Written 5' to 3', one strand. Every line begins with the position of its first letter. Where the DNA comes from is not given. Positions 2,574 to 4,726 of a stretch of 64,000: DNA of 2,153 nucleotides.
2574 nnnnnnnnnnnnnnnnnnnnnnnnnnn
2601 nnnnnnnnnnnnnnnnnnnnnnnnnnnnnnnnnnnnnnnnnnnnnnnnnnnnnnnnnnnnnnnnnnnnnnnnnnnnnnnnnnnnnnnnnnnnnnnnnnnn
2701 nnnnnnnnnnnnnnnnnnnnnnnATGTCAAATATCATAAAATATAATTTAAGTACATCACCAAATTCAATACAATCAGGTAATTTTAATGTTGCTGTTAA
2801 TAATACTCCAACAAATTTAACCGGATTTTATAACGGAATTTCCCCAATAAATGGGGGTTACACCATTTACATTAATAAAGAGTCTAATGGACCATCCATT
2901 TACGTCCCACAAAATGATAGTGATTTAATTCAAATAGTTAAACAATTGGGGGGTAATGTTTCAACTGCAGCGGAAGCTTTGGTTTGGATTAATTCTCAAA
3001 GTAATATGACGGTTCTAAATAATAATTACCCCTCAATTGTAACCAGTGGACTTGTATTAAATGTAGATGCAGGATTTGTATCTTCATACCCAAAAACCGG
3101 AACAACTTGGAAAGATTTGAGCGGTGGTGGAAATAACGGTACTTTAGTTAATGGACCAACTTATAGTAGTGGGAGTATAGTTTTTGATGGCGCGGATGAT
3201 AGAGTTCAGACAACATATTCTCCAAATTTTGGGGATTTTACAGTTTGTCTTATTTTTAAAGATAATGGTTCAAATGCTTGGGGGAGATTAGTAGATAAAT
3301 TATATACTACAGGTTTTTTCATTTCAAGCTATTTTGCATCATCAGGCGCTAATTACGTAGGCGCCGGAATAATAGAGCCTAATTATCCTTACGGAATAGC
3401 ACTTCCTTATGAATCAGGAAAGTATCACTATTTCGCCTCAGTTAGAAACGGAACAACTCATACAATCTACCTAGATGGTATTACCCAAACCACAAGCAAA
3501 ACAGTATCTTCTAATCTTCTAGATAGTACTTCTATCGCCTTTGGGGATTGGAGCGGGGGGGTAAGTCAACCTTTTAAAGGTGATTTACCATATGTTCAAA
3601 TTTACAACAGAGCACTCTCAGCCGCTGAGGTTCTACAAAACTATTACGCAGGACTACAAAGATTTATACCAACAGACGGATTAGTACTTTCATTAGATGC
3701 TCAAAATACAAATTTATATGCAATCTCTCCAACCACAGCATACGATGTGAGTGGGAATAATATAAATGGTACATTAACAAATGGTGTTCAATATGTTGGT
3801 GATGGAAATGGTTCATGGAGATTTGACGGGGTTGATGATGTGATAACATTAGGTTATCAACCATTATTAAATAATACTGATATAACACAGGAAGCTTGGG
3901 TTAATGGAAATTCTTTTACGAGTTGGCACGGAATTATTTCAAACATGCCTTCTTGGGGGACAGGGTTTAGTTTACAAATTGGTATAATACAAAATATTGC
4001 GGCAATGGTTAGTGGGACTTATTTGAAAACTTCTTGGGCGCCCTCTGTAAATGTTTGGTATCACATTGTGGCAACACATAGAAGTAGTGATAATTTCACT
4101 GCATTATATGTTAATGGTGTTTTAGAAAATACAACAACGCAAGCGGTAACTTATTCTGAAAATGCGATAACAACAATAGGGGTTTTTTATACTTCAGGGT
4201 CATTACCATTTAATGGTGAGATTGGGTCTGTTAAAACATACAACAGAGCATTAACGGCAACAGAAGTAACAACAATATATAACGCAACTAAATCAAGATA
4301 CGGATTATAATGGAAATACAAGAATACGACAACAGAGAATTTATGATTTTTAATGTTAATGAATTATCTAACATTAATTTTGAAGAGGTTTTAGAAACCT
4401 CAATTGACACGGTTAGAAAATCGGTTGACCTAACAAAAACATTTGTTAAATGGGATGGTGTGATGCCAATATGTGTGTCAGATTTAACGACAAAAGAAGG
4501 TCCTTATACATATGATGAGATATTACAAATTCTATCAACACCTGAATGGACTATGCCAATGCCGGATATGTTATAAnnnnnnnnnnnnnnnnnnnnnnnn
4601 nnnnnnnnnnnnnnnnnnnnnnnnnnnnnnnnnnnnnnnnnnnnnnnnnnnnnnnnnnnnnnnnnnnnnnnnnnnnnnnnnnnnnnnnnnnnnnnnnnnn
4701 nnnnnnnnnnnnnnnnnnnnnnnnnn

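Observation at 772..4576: Plus-strand module of a 16-unit tandem-repeat protein and a double-LamG protein, a likely host-interaction cassette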

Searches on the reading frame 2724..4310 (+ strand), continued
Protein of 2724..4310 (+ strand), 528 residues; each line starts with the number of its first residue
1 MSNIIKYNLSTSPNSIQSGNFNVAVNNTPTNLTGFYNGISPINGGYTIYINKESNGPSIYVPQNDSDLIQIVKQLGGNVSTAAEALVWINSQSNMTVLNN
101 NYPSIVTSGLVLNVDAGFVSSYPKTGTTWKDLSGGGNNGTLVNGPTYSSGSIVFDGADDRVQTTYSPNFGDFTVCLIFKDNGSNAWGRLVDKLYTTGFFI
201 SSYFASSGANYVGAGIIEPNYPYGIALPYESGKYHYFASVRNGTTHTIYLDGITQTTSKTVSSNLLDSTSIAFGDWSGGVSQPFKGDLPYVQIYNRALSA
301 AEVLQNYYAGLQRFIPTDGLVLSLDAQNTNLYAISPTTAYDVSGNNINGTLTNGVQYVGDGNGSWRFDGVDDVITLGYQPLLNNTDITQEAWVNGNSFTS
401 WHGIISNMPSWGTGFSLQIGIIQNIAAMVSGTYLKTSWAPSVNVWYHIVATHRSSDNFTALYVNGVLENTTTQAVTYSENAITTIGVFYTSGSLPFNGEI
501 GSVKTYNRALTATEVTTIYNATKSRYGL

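Call 33: get_annotated_region(hit=H1, flank=5000)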
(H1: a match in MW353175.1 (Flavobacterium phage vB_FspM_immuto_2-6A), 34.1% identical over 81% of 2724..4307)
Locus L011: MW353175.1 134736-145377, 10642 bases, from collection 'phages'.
description: Flavobacterium phage vB_FspM_immuto_2-6A, complete genome.
organism: Flavobacterium phage vB_FspM_immuto_2-6A (NCBI taxid 2801477)
taxonomy: Viruses; Duplodnaviria; Heunggongvirae; Uroviricota; Caudoviricetes; Immutovirus; Immutovirus immuto
host: Flavobacterium sp. LMO8; source: Baltic Sea mesocosm; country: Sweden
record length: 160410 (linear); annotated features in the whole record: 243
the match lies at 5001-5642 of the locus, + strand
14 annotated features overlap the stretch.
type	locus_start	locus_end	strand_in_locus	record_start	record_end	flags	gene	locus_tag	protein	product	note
CDS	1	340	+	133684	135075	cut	-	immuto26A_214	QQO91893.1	hypothetical protein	-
CDS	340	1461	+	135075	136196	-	-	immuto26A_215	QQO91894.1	hypothetical protein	-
CDS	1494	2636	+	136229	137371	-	-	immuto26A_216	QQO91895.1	structural protein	-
CDS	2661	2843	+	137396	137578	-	-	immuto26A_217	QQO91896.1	hypothetical protein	-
CDS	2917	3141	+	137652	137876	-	-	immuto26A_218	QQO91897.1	hypothetical protein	-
CDS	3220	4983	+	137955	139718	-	-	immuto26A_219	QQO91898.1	putative tail fiber-like protein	-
CDS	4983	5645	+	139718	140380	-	-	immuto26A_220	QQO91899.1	structural protein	-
CDS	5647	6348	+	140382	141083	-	-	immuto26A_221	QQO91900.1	structural protein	-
CDS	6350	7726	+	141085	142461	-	-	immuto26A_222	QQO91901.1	hypothetical protein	-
CDS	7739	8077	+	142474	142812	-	-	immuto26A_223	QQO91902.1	hypothetical protein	-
CDS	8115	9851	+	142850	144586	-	-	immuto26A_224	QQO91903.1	tail fiber protein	-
CDS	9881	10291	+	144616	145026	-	-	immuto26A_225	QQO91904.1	hypothetical protein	-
CDS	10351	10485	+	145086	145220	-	-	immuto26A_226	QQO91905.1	hypothetical protein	-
CDS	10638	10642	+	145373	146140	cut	-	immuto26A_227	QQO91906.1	hypothetical protein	-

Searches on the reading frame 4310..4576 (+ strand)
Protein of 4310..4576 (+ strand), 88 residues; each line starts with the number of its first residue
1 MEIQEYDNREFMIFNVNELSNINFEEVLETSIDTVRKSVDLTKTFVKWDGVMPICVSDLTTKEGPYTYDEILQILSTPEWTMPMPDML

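Call 6: search_protein_families(library=pfam, proteins=[window:4310-4576:+], max_evalue=0.1)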
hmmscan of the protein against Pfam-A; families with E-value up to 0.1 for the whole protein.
window:4310-4576:+ (88 aa): 1 family
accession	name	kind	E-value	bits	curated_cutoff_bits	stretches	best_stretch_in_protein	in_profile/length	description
PF15049.11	DUF4534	-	0.079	13.1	29.2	1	10-60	18-65/163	Protein of unknown function (DUF4534)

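Call 7: search_protein_families(library=phrogs, proteins=[window:4310-4576:+], max_evalue=0.01)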
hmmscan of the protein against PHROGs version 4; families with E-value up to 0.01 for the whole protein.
window:4310-4576:+ (88 aa): 0 families

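Call 65: find_homologous_proteins(query=window:4310-4573:+)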
Query window:4310-4573:+ (88 aa): 7038 proteins with E <= 0.001 among 7038 candidates; the best 120 are listed.
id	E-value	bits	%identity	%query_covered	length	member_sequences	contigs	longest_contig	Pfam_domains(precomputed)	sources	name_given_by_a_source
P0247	4.7e-52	191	100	100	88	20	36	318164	-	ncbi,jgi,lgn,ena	jgi:hypothetical protein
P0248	5.0e-47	175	92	100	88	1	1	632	-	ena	-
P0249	7.5e-45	168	90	100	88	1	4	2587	-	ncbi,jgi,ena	jgi:hypothetical protein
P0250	3.9e-43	163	90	95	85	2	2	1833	-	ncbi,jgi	jgi:hypothetical protein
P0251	5.5e-43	162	89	95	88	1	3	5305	-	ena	-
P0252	6.0e-43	162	85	100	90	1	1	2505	-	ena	-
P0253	7.6e-43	162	86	100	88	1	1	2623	-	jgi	jgi:hypothetical protein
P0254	1.1e-42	161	88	100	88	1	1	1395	-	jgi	jgi:hypothetical protein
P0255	1.5e-42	161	86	100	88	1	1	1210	-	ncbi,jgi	jgi:hypothetical protein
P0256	3.4e-42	160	84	100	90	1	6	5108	-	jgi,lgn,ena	jgi:hypothetical protein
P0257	3.6e-42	160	85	100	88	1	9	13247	-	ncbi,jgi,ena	jgi:hypothetical protein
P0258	3.6e-42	160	86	100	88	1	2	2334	-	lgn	-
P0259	4.9e-42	159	88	95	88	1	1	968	-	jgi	jgi:hypothetical protein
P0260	4.9e-42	159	84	100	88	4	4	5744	-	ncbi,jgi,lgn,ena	jgi:hypothetical protein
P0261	5.0e-42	159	84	100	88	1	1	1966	-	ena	-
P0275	5.1e-41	156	88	94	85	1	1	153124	-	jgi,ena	jgi:hypothetical protein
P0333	4.6e-38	147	76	99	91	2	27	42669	-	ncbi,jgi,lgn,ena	jgi:hypothetical protein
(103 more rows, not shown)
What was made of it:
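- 4310..4576 (+): Small acidic partner protein (88 aa, pI 4.05). Its start overlaps the LamG stop (TAATG), which suggests translational coupling. It has 7,038 homologues at about 80% identity (call 65).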

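Call 66: search_dna_similar(query=window:4310-4573:+, collection=phages, mode=protein, max_rows=30, max_evalue=0.001)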
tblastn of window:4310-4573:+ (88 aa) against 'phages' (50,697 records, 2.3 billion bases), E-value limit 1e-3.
Records with a match: 6; places in all: 6; records where one place covers at least 80% of the query: 6.
Best place of each record, by identity: <60% 6.
By first word of the organism name: Flavobacterium 4; Synechococcus 2.
By host as written in the record: Flavobacterium sp. LMO8 4; Synechococcus sp. WH7803 2.
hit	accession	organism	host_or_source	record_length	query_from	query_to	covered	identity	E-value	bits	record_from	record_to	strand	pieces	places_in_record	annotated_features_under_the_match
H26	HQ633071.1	Synechococcus phage S-SKS1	Synechococcus sp. WH7803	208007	6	81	86%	56.6%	3e-20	88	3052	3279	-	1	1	hypothetical protein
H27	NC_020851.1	Synechococcus phage S-SKS1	Synechococcus sp. WH7803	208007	6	81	86%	56.6%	3e-20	88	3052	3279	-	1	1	hypothetical protein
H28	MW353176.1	Flavobacterium phage vB_FspM_immuto_3-5A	Flavobacterium sp. LMO8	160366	6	87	93%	30.6%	1e-4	44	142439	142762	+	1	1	hypothetical protein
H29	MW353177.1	Flavobacterium phage vB_FspM_immuto_13-6C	Flavobacterium sp. LMO8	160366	6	87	93%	30.6%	1e-4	44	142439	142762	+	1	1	hypothetical protein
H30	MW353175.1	Flavobacterium phage vB_FspM_immuto_2-6A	Flavobacterium sp. LMO8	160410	6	87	93%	30.6%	1e-4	44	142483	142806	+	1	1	hypothetical protein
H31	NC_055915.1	Flavobacterium phage vB_FspM_immuto_2-6A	Flavobacterium sp. LMO8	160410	6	87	93%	30.6%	1e-4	44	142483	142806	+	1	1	hypothetical protein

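Call 77: find_encoding_contigs(protein=P0333, flank=5000, max_places=1)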
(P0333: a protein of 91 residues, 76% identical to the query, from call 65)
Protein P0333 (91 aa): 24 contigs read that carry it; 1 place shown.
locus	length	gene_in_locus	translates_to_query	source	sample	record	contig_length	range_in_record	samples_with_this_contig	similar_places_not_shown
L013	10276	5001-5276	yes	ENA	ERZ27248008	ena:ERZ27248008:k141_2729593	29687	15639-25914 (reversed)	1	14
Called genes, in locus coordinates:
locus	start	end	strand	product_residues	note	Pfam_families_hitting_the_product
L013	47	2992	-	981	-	PF00534:Glycos_transf_1, PF13692:Glyco_trans_1_4, PF05050:Methyltransf_21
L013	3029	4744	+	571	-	PF13385:Laminin_G_3, PF00147:Fibrinogen_C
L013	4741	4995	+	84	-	-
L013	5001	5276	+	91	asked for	-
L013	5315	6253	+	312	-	PF01075:Glyco_transf_9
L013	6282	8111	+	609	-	-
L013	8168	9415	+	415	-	PF11397:GlcNAc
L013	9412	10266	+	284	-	-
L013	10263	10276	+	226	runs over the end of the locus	-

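Call 78: find_encoding_contigs(protein=P0275, flank=5000, max_places=1)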
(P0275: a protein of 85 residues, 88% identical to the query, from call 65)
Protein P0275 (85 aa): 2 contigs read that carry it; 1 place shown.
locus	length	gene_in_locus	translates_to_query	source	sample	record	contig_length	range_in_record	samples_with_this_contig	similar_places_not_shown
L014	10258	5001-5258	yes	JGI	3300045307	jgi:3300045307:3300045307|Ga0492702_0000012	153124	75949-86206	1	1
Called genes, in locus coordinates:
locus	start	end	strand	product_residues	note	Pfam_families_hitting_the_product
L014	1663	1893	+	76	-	-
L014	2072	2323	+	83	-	-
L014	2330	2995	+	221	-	-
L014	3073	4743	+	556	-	PF13385:Laminin_G_3, PF00147:Fibrinogen_C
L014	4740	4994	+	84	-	-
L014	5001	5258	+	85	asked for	-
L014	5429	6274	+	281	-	-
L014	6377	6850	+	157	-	PF06941:NT5C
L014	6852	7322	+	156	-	PF20274:cREC_REC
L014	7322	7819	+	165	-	-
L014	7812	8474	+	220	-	PF00149:Metallophos (weak)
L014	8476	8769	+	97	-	-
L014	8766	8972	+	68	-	-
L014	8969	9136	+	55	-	-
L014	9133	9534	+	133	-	PF13671:AAA_33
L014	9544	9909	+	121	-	PF11750:DUF3307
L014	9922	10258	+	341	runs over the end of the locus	PF09511:RNA_lig_T4_1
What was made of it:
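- On Tail-fibre assembly chaperone (for the 88-aa protein): In L013 and L014 one extra small ORF lies between the two genes (calls 77, 78).
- Closest known: Tail-fibre assembly or chaperone genes that follow receptor-binding genes. Different: In L013 and L014 a further 84-aa ORF lies between the two genes (calls 77, 78).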

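Call 91: search_solved_structures(query=A6, max_evalue=1)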
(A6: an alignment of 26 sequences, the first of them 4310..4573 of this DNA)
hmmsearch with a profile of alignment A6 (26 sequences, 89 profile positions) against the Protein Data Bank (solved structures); distinct sequences matched with E-value up to 1: 0.

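Call 92: search_protein_families(library=phrogs, alignment_id=A6, max_evalue=0.01)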
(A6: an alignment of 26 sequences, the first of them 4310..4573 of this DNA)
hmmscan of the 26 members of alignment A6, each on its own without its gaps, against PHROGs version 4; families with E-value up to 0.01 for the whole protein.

A. member 1, window:4310-4573:+ (88 aa): 0 families

B. families by the number of members that match (of 26 scanned): 0 families
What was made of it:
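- On Tail-fibre assembly chaperone (for the 88-aa protein): No PHROG hit in 26 members and no PDB hit with a profile (calls 91, 92).
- Closest known: Tail-fibre assembly or chaperone genes that follow receptor-binding genes. Different: There is no sequence match to any PHROG family or PDB chain, and no Pfam match for the window protein (calls 6, 7, 91, 92).
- The small partner matches no known chaperone family in PHROGs or PDB (calls 91, 92), nor did the window protein alone match any in Pfam (call 6).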
